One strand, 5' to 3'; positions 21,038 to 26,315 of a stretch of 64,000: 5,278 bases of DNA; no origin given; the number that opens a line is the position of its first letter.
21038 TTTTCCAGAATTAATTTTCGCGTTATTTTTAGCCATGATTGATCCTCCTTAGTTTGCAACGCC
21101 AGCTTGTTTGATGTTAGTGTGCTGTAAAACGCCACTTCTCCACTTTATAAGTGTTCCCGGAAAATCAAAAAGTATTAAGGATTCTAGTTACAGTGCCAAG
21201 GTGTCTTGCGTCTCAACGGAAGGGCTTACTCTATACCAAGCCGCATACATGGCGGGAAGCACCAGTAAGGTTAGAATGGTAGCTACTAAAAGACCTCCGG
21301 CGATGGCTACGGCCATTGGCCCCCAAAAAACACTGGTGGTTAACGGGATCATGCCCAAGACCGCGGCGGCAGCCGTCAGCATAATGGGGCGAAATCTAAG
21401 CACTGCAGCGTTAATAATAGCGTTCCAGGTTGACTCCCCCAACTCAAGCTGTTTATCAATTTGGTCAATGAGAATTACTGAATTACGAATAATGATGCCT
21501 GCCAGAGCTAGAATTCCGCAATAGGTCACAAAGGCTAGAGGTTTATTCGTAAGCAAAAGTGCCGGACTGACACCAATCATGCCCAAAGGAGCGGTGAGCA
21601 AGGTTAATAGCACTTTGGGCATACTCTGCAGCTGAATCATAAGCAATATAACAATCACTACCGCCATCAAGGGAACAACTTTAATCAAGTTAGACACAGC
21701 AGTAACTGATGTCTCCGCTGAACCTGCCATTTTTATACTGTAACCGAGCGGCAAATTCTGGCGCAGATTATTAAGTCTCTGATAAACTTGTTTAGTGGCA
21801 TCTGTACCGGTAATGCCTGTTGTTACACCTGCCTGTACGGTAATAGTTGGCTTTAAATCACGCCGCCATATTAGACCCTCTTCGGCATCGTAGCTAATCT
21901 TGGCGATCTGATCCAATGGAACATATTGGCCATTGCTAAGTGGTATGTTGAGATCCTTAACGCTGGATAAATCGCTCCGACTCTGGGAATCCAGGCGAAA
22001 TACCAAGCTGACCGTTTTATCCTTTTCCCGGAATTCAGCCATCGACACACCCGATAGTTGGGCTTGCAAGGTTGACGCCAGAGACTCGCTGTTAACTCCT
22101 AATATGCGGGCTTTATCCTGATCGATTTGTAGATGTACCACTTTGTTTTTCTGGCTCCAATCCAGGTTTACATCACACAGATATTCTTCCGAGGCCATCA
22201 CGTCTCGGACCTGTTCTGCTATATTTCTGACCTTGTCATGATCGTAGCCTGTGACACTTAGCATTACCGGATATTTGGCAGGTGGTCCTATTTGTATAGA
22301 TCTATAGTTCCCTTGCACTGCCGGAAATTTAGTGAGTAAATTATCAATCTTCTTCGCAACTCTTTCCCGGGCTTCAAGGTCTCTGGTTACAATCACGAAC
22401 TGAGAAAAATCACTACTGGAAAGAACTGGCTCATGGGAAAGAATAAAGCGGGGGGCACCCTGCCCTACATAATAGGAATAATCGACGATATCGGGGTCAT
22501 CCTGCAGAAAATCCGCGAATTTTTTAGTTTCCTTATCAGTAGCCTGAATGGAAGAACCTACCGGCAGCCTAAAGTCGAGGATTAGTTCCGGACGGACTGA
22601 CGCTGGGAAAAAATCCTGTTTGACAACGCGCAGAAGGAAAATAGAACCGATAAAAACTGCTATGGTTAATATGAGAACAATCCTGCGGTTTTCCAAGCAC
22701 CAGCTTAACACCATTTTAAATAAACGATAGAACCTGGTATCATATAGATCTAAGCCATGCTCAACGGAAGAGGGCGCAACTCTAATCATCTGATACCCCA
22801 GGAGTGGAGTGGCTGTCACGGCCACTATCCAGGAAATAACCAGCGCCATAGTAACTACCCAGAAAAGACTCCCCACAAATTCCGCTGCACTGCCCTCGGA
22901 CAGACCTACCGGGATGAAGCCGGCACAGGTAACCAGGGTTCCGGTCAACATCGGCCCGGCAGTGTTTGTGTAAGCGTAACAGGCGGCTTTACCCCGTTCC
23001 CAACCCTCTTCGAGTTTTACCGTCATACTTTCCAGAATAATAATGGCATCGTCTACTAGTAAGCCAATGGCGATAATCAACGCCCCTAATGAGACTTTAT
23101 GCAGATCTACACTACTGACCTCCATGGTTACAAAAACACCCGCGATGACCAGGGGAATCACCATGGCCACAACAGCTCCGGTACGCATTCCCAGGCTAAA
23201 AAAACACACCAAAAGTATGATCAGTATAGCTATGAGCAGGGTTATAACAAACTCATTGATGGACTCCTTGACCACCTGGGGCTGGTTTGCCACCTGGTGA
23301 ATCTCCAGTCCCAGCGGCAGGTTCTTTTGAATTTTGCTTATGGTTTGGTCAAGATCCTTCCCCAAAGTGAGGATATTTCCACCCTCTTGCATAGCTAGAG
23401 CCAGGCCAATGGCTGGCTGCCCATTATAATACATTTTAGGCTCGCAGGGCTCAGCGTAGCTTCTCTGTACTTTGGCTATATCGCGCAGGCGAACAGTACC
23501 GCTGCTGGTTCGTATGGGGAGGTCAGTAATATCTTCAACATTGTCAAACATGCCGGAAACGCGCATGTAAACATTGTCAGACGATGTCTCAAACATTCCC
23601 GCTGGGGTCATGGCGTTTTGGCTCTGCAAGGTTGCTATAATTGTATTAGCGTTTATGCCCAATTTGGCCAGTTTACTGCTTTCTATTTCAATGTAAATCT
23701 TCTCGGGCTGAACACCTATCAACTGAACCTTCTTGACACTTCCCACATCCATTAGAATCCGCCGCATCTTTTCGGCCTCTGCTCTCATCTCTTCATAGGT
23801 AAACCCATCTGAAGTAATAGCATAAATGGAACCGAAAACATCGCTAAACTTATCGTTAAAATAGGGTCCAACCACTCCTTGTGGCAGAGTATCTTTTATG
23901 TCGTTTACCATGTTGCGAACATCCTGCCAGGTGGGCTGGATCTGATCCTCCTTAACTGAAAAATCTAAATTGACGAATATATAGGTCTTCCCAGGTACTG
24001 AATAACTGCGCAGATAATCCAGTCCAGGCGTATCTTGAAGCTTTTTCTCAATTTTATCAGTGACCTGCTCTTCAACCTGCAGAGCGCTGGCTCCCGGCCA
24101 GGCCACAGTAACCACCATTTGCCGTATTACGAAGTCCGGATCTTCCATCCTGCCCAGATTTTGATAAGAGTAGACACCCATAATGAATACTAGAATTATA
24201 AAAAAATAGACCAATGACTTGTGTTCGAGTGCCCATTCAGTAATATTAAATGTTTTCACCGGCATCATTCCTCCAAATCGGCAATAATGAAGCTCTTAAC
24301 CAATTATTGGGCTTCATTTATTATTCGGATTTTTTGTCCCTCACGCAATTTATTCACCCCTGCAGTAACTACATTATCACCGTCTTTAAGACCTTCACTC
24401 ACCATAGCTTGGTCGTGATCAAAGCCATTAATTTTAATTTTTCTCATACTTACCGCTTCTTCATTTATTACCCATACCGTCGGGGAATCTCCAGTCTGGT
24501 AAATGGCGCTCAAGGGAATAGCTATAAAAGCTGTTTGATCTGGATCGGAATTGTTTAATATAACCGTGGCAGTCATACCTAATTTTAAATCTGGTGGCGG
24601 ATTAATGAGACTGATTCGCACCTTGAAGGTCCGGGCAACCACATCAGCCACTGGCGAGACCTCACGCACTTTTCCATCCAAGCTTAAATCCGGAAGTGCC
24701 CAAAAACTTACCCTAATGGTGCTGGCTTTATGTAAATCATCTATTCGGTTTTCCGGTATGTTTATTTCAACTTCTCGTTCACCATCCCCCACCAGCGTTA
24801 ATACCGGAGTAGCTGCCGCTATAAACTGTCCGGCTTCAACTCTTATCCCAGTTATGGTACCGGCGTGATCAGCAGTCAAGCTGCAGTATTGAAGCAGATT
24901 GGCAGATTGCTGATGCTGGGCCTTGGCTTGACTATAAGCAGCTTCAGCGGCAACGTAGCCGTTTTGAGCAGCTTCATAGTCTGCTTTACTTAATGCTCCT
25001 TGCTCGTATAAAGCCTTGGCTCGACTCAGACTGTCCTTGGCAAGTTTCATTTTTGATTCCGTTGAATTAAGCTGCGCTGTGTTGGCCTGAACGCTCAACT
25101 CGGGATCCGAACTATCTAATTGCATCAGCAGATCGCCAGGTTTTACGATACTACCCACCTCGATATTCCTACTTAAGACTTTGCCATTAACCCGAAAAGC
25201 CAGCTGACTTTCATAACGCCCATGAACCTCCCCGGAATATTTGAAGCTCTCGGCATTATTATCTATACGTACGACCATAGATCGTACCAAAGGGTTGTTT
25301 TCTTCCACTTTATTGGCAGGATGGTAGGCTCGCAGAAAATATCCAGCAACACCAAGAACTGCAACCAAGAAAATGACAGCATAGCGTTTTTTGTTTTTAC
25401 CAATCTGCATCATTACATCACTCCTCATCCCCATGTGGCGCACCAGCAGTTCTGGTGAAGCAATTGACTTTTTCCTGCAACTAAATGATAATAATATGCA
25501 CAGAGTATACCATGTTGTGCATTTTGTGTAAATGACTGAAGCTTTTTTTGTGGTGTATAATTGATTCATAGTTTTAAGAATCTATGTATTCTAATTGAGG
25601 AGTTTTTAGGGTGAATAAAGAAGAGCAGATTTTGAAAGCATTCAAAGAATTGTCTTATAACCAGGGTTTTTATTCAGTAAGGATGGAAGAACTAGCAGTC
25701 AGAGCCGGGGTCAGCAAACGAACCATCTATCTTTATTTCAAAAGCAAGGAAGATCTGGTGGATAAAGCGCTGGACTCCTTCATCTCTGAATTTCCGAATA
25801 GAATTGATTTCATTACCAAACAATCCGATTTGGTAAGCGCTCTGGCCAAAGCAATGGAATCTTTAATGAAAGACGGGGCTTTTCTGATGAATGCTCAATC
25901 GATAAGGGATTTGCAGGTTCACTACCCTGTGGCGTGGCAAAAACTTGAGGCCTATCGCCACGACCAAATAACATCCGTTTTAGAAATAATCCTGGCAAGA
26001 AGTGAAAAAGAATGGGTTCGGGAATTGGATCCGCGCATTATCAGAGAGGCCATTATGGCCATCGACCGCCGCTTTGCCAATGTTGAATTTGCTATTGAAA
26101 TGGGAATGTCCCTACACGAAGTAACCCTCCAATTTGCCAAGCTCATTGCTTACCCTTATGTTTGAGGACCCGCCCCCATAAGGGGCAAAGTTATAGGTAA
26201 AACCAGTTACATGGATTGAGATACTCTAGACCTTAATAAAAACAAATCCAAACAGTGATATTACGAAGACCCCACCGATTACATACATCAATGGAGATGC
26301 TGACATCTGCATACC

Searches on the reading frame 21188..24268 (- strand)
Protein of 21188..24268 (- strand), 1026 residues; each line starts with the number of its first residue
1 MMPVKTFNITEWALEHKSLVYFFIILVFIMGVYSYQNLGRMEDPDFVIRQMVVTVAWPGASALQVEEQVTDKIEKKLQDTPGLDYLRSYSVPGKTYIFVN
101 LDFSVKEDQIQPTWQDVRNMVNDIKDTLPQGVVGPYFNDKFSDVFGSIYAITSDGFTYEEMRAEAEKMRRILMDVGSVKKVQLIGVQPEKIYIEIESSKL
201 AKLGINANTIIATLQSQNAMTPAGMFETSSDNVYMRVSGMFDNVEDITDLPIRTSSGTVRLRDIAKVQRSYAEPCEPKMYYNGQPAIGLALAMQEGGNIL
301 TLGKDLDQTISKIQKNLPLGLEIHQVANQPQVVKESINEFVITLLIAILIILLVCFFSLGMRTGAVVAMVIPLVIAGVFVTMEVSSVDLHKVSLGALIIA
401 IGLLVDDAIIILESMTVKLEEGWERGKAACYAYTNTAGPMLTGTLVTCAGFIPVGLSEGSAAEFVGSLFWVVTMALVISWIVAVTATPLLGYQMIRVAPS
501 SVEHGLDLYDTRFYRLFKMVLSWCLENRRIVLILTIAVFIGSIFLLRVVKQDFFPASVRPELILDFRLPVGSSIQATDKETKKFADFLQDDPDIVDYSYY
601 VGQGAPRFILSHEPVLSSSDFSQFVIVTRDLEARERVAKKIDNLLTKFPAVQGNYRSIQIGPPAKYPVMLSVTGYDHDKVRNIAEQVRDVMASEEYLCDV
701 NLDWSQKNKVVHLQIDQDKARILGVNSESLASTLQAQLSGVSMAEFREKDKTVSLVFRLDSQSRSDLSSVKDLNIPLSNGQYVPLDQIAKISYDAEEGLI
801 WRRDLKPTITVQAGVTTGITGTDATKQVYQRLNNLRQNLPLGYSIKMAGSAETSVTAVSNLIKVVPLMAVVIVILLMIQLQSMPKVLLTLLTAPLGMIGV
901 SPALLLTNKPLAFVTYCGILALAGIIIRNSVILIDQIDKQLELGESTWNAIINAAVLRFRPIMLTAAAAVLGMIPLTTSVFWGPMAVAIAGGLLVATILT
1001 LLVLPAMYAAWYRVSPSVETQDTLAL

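Call 65: search_protein_families(library=pfam, proteins=[window:21188-24268:-], max_evalue=0.0001)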
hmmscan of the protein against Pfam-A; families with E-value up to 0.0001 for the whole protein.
window:21188-24268:- (1026 aa): 1 family
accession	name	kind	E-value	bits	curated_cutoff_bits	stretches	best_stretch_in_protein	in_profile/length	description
PF00873.25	ACR_tran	-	2.3e-168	562.4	28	1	10-1009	2-1018/1021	AcrB/AcrD/AcrF family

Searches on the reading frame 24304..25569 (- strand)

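Call 65: search_protein_families(library=pfam, proteins=[window:24304-25569:-], max_evalue=0.0001)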
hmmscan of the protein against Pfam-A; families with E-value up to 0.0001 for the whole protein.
window:24304-25569:- (421 aa): 4 families
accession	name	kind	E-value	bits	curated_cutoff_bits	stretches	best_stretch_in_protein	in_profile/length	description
PF16576.10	HlyD_D23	-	2.4e-20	73.2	30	1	120-334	19-214/214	Barrel-sandwich domain of CusB or HlyD membrane-fusion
PF13437.12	HlyD_3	-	7.6e-18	65.6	22.2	1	232-331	3-106/106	HlyD family secretion protein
PF13533.13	Biotin_lipoyl_2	-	2.8e-07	30.6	29.8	1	122-152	2-32/32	Biotin-lipoyl like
PF02321.23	OEP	-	2.3e-06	28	22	1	159-228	115-184/187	Outer membrane efflux protein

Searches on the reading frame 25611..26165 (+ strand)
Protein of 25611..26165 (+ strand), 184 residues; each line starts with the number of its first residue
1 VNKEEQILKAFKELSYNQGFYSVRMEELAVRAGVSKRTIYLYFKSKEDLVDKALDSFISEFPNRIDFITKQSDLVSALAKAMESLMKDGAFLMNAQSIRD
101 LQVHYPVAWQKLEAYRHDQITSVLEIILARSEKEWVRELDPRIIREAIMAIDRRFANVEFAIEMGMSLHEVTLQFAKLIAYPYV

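Call 65: search_protein_families(library=pfam, proteins=[window:25611-26165:+], max_evalue=0.0001)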
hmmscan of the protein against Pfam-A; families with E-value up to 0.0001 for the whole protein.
window:25611-26165:+ (184 aa): 1 family
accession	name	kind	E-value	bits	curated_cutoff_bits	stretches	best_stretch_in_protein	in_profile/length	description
PF00440.29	TetR_N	-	8.3e-14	51.5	24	1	7-51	1-45/47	Bacterial regulatory proteins, tetR family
